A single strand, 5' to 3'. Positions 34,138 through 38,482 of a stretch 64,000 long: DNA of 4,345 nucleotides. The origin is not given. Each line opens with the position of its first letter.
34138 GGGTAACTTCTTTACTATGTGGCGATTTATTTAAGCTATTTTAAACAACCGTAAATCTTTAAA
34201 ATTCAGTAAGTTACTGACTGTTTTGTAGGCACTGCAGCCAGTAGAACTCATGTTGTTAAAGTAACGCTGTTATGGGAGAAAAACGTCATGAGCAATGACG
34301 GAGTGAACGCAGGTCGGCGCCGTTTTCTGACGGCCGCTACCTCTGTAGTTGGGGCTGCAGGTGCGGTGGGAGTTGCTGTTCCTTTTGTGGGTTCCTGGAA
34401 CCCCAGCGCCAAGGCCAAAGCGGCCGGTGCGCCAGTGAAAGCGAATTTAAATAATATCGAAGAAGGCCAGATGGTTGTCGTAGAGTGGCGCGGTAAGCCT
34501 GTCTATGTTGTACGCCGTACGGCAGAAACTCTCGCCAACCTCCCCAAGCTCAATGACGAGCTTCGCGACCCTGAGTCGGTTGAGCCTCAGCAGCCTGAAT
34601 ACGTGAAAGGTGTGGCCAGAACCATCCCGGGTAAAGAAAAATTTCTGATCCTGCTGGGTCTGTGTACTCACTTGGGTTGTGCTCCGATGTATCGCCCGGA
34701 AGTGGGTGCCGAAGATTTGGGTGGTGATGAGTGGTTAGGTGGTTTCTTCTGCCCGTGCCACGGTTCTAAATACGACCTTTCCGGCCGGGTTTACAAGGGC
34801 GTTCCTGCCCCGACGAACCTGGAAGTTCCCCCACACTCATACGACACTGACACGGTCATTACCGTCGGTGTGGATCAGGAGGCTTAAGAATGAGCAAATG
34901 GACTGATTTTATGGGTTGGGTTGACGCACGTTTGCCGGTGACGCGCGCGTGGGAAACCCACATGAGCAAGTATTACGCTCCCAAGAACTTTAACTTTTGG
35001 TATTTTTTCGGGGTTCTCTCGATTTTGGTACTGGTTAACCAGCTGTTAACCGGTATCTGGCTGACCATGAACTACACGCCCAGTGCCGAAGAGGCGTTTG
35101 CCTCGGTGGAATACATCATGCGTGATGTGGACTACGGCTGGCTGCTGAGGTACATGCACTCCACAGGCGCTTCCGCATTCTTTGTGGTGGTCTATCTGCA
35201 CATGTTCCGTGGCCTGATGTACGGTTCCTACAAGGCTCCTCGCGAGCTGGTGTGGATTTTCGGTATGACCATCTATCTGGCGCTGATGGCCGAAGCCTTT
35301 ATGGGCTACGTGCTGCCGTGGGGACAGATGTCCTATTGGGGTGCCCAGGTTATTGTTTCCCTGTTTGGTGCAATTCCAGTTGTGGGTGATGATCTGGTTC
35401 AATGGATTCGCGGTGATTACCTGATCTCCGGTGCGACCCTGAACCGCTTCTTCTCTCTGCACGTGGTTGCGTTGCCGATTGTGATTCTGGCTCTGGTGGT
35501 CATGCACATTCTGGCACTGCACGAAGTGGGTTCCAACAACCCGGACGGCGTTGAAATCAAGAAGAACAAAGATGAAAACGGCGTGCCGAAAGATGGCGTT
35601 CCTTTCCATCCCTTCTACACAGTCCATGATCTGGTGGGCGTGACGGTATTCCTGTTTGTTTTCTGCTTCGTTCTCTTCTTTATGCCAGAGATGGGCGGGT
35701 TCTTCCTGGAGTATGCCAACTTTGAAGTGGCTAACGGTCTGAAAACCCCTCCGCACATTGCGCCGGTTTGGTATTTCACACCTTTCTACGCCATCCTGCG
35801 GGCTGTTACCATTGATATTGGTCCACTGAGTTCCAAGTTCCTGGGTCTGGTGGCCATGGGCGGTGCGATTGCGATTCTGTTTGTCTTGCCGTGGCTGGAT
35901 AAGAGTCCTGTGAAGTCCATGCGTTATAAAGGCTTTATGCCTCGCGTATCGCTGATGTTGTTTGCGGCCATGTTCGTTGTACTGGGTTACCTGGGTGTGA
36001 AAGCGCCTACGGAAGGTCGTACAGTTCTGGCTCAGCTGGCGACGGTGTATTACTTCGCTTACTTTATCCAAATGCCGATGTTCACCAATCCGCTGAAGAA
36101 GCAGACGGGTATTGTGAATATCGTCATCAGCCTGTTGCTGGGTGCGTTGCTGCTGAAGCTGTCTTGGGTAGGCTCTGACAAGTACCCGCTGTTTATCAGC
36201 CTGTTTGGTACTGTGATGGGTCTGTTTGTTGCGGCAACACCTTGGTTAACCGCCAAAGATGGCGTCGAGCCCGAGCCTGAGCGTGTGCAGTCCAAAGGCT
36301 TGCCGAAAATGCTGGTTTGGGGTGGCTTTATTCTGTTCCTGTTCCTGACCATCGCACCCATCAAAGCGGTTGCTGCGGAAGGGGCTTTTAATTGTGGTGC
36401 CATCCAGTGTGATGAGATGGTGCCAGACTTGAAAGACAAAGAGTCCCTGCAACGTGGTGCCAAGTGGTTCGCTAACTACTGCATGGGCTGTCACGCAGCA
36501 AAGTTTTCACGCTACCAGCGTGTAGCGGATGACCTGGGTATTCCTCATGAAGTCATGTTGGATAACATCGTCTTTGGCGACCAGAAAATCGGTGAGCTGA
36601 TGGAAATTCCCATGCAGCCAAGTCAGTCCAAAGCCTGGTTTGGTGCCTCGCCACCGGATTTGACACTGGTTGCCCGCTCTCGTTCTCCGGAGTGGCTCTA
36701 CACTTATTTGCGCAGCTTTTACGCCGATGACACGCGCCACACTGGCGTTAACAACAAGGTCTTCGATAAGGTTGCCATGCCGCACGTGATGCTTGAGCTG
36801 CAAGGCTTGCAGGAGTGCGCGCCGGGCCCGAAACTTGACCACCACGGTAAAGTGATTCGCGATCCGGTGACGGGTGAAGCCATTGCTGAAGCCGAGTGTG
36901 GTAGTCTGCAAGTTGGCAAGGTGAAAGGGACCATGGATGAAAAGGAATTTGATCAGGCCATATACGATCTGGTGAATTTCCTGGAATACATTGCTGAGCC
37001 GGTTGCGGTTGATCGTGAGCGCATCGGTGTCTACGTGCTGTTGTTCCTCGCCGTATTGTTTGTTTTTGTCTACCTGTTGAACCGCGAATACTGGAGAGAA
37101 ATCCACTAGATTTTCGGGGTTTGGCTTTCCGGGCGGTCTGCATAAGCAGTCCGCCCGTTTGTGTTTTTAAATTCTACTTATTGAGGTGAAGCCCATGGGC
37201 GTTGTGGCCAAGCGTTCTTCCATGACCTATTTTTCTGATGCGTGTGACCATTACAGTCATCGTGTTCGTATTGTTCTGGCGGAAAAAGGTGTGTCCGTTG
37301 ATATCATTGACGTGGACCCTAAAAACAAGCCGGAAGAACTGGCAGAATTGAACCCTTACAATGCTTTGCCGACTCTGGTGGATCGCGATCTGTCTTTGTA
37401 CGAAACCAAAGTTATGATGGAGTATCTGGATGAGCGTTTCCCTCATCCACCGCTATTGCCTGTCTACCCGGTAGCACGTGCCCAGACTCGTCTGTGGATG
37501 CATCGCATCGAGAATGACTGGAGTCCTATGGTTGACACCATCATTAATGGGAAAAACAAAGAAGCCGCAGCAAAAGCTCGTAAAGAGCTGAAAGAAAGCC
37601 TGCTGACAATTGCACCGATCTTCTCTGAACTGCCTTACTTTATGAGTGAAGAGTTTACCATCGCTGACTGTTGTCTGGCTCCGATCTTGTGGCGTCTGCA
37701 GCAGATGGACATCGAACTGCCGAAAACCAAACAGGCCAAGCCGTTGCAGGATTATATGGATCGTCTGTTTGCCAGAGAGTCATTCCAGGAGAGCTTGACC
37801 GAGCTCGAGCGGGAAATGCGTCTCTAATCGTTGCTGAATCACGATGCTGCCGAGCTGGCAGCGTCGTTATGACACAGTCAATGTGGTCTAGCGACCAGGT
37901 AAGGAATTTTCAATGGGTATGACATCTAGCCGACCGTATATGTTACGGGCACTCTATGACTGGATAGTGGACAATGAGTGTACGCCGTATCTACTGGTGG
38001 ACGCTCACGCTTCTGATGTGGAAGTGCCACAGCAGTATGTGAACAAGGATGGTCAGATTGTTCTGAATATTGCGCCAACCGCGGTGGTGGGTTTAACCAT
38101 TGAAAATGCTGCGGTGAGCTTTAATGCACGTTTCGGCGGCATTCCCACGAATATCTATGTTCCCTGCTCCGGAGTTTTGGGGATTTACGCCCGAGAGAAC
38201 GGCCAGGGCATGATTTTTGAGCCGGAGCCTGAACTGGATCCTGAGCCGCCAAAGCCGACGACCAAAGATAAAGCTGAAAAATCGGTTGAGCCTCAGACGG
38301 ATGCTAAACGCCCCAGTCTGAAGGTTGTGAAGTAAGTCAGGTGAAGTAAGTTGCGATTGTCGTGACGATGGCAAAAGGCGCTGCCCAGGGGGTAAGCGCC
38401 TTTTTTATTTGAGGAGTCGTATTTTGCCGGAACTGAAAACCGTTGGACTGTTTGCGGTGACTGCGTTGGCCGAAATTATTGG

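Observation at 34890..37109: Cytochrome b and c1 fused in one polyprotein with two extra helices and an internal signal peptide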

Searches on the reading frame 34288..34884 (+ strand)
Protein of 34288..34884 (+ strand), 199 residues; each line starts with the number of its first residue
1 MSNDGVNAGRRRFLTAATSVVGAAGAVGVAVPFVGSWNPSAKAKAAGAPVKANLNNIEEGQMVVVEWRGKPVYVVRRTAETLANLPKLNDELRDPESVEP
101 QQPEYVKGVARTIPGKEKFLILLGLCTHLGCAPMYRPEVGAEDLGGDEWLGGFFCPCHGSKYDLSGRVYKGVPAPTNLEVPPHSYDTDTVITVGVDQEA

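Call 4: search_protein_families(library=pfam, proteins=[window:34288-34884:+], max_evalue=0.01)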
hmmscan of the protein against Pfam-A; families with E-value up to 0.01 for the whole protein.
window:34288-34884:+ (199 aa): 2 families
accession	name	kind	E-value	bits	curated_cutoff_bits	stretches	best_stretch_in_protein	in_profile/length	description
PF10399.14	UCR_Fe-S_N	-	1.2e-11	44.3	24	1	2-40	3-41/41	Ubiquitinol-cytochrome C reductase Fe-S subunit TAT signal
PF00355.32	Rieske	-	4.9e-08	33.2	20.3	1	57-180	11-86/88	Rieske [2Fe-2S] domain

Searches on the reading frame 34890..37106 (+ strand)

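Call 4: search_protein_families(library=pfam, proteins=[window:34890-37106:+], max_evalue=0.01)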
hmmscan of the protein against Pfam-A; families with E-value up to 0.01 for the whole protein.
window:34890-37106:+ (739 aa): 4 families
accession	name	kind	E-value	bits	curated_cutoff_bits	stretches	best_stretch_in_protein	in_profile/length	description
PF00033.24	Cytochrome_B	-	2e-67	227.1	27.2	1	27-214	3-189/189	Cytochrome b/b6/petB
PF13631.11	Cytochrom_B_N_2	-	2.4e-42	145.2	27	1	96-266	2-163/169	Cytochrome b(N-terminal)/b6/petB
PF00032.22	Cytochrom_B_C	-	1.4e-36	125.2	20.7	1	281-389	2-102/102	Cytochrome b(C-terminal)/b6/petD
PF02167.20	Cytochrom_C1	-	7.1e-17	62.3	22.8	1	516-737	11-218/219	Cytochrome C1 family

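Call 5: search_protein_families(library=ncbifam, proteins=[window:34890-37106:+], max_evalue=0.01)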
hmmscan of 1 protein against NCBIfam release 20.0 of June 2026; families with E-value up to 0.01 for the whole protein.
window:34890-37106:+ (739 aa): 6 families
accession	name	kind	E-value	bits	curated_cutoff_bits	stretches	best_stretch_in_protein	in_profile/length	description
NF002990.0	PRK03735.1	subfamily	2e-53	181.4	325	1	8-215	6-219/223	cytochrome b6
NF040969.1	cytb_ExtP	equivalog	5.1e-49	166.9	290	1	32-212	19-199/205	selenite/tellurite reduction operon b-type cytochrome ExtP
NF050120.1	bc1_QcrB_actin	exception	3.2e-27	95.6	500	1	10-262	1-258/458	cytochrome bc1 complex cytochrome b subunit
NF041076.1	cyt_b_SoxC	equivalog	2.4e-20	72.9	740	1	34-209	24-194/542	proton pump complex cytochrome B SoxC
NF007577.0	PRK10209.1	equivalog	0.0011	18.8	189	1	342-425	69-151/190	HdeD family acid-resistance protein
TIGR01156.1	cytb6_f_IV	equivalog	0.0023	17.8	127.05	1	279-372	64-147/160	cytochrome b6-f complex subunit IV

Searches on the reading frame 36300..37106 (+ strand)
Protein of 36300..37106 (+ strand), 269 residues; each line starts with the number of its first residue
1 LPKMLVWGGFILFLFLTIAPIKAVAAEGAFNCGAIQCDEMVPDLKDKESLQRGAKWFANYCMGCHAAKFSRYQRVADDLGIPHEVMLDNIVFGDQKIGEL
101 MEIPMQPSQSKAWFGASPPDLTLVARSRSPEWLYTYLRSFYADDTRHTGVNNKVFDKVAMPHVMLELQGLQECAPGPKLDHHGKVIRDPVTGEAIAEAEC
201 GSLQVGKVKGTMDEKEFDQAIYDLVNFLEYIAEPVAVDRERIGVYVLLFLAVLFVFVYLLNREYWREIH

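Call 41: search_solved_structures(query=window:36300-37106:+, max_evalue=0.00001, show_alignments=2)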
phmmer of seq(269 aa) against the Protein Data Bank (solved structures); distinct sequences matched with E-value up to 0.00001: 20.
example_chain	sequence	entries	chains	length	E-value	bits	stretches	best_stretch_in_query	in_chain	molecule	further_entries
8smr_J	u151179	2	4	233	8.8e-75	254.8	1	36-266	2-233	Cytochrome c1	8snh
2yiu_B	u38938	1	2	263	1.9e-09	40.4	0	216-268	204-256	CYTOCHROME C1, HEME PROTEIN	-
9fks_b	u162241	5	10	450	1e-08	38.1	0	216-268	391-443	Cytochrome c1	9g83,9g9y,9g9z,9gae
1zrt_D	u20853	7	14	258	7.3e-08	35.3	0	209-266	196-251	Cytochrome c1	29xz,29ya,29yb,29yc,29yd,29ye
6xi0_D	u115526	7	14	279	9e-08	35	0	216-266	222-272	Cytochrome c1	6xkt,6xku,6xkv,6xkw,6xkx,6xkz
2qjk_B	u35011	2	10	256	8.2e-07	31.8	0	222-266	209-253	Cytochrome c1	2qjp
8asi_C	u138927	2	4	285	8.6e-07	31.8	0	222-266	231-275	Cytochrome c1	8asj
6haw_D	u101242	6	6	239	9.6e-07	31.6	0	218-266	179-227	Cytochrome c1, heme protein, mitochondrial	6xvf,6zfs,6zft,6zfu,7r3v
5nmi_D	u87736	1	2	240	9.7e-07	31.6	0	218-266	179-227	Cytochrome c1, heme protein, mitochondrial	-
2fyn_B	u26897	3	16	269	9.8e-07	31.6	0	222-266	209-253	Cytochrome c1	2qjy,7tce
1be3_D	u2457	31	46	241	9.9e-07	31.6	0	218-266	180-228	CYTOCHROME BC1 COMPLEX | Cytochrome c1, heme protein | cytochrome c1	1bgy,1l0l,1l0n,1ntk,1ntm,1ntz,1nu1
5kkz_B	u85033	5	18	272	1e-06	31.5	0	222-266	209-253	Cytochrome c1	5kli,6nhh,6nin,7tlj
5xte_H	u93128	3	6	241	1.1e-06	31.4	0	218-266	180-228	Cytochrome c1, heme protein, mitochondrial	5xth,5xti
6q9e_c1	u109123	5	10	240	1.1e-06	31.4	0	218-266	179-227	Cytochrome c1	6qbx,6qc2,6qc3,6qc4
1bcc_D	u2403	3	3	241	1.2e-06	31.3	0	218-266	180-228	UBIQUINOL CYTOCHROME C OXIDOREDUCTASE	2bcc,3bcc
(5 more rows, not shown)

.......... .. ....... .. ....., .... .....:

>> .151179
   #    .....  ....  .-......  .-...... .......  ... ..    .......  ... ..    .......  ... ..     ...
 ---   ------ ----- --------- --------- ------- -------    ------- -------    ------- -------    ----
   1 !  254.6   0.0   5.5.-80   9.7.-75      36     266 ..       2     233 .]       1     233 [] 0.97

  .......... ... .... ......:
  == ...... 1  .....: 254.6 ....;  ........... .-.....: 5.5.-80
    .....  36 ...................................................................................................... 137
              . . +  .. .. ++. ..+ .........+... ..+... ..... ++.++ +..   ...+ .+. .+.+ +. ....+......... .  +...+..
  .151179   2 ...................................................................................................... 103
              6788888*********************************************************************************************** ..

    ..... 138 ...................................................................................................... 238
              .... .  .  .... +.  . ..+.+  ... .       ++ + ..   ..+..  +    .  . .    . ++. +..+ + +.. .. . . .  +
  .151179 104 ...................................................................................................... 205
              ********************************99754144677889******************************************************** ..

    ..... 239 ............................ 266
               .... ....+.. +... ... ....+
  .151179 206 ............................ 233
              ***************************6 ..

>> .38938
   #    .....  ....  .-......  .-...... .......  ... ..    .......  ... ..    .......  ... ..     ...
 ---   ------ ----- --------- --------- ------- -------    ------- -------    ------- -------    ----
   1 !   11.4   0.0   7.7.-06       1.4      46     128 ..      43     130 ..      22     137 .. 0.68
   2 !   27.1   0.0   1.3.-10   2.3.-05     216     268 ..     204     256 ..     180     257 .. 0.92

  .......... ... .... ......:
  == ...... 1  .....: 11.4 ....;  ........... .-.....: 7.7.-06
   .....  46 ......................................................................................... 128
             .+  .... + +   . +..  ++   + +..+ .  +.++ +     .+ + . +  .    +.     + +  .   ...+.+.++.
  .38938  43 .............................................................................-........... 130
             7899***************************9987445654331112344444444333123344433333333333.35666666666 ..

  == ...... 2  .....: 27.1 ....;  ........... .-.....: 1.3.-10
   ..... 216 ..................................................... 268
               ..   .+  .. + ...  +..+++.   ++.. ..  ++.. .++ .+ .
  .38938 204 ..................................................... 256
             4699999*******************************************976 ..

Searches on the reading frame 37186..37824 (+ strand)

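Call 4: search_protein_families(library=pfam, proteins=[window:37186-37824:+], max_evalue=0.01)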
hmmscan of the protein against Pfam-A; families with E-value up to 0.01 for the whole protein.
window:37186-37824:+ (213 aa): 7 families
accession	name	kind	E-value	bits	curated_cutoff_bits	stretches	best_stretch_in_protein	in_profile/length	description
PF13409.12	GST_N_2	-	2.6e-16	60.4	25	1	23-84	4-70/70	Glutathione S-transferase, N-terminal domain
PF13417.12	GST_N_3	-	3.1e-16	59.9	22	1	22-89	8-75/75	Glutathione S-transferase, N-terminal domain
PF02798.26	GST_N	-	9.7e-15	55.1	20.9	1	12-83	2-76/76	Glutathione S-transferase, N-terminal domain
PF00043.30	GST_C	-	3.5e-12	46.9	20.7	1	103-198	1-93/93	Glutathione S-transferase, C-terminal domain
PF13410.11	GST_C_2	-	1.1e-09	38.7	24.9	1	126-193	2-69/69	Glutathione S-transferase, C-terminal domain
PF22441.2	CLIC-like_N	-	5.9e-05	23.6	23.5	1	23-85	21-83/86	CLIC-like N-terminal domain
PF00462.30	Glutaredoxin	-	0.0025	18.4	22.9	1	22-65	10-54/60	Glutaredoxin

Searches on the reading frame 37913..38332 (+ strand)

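Call 4: search_protein_families(library=pfam, proteins=[window:37913-38332:+], max_evalue=0.01)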
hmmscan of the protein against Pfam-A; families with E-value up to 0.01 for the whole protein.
window:37913-38332:+ (140 aa): 1 family
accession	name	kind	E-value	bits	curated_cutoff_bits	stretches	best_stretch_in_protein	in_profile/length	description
PF04386.18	SspB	-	1.3e-37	129.7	27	1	6-140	2-156/156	Stringent starvation protein B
